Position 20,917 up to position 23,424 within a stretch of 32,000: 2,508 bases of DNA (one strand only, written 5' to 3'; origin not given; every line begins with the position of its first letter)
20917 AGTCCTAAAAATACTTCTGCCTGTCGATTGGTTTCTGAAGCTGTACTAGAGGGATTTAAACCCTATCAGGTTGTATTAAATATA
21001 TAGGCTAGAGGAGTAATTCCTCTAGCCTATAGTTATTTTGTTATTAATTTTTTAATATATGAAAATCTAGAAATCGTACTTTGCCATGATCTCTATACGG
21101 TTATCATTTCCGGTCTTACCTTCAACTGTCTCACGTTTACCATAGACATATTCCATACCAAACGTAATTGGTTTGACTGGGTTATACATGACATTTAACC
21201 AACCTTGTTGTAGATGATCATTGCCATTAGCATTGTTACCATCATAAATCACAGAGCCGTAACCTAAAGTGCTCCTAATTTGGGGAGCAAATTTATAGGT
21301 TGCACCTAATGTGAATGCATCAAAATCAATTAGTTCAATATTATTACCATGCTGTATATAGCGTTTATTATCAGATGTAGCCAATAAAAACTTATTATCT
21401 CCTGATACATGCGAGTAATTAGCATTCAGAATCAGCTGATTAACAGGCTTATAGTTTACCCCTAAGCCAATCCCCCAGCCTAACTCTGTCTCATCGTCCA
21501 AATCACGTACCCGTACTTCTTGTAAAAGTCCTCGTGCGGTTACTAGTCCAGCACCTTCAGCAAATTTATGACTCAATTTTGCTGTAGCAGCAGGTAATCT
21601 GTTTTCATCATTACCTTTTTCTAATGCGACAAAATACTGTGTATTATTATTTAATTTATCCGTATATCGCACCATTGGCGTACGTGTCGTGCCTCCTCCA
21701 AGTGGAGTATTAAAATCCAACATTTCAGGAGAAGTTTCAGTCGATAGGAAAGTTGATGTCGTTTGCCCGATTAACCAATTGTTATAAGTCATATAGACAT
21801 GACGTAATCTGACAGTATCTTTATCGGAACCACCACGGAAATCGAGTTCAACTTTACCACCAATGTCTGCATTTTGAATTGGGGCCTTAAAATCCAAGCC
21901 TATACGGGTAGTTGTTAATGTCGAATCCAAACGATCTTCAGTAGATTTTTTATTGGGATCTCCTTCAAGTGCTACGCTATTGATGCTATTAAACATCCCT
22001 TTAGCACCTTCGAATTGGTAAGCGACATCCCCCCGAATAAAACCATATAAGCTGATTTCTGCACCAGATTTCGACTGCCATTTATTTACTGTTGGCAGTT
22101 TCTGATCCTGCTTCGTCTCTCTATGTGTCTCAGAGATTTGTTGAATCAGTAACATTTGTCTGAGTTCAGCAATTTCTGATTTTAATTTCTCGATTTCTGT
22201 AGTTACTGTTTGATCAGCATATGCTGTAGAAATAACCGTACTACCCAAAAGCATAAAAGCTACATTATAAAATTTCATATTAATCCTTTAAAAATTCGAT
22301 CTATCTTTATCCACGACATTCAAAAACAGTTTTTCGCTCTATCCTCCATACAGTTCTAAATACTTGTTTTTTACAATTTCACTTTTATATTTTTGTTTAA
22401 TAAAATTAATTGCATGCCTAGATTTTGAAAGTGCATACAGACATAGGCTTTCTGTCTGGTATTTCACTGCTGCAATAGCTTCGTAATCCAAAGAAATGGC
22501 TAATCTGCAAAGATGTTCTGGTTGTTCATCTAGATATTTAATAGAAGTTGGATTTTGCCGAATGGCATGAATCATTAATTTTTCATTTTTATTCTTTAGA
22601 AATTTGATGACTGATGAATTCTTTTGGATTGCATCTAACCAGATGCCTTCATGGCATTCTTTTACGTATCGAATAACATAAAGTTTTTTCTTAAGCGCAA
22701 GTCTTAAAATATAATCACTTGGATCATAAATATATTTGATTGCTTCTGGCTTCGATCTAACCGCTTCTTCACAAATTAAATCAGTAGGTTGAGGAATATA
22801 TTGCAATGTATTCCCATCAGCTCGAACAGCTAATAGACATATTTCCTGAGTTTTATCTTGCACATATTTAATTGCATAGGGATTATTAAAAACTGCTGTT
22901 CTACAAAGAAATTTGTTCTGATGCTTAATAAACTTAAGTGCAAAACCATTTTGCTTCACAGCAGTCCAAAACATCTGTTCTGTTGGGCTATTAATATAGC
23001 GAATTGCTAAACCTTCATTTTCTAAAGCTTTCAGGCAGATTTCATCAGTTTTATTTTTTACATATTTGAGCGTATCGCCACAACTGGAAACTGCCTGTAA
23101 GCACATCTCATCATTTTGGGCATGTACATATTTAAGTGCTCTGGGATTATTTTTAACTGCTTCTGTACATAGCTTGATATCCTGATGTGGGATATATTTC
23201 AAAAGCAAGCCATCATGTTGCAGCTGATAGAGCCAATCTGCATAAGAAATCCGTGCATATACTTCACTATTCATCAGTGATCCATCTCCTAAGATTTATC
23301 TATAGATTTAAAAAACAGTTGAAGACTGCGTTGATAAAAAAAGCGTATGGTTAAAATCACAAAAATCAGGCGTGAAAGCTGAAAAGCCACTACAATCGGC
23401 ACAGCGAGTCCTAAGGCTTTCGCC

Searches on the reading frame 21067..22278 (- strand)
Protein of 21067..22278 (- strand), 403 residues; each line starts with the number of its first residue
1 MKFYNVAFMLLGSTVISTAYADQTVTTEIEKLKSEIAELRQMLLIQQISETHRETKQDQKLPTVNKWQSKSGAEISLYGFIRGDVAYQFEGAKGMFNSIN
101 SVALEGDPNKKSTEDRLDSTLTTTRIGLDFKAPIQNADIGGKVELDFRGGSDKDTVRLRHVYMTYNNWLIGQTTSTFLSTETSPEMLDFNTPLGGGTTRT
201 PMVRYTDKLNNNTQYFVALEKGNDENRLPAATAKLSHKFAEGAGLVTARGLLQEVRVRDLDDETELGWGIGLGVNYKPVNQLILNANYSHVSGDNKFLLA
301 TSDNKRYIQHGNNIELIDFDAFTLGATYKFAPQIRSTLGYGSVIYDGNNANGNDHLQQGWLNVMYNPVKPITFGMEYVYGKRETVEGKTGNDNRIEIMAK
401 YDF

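Call 53: search_protein_families(library=pfam, proteins=[window:21067-22278:-], max_evalue=0.00001)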
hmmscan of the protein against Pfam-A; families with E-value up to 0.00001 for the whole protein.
window:21067-22278:- (403 aa): 2 families
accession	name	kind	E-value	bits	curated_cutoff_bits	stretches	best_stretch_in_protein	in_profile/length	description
PF19577.5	DcaP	-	8.3e-64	216.5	27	1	54-403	49-410/410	DcaP outer membrane protein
PF13505.12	OMP_b-brl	-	3.9e-06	27.6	28.7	1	254-330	115-175/175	Outer membrane protein beta-barrel domain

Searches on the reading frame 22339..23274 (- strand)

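Call 53: search_protein_families(library=pfam, proteins=[window:22339-23274:-], max_evalue=0.00001)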
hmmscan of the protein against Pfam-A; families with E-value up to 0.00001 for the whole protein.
window:22339-23274:- (311 aa): 1 family
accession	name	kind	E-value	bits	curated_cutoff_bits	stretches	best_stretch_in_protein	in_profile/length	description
PF13475.11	DUF4116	-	6.8e-32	109.2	24.9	0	55-95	2-45/49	Domain of unknown function (DUF4116)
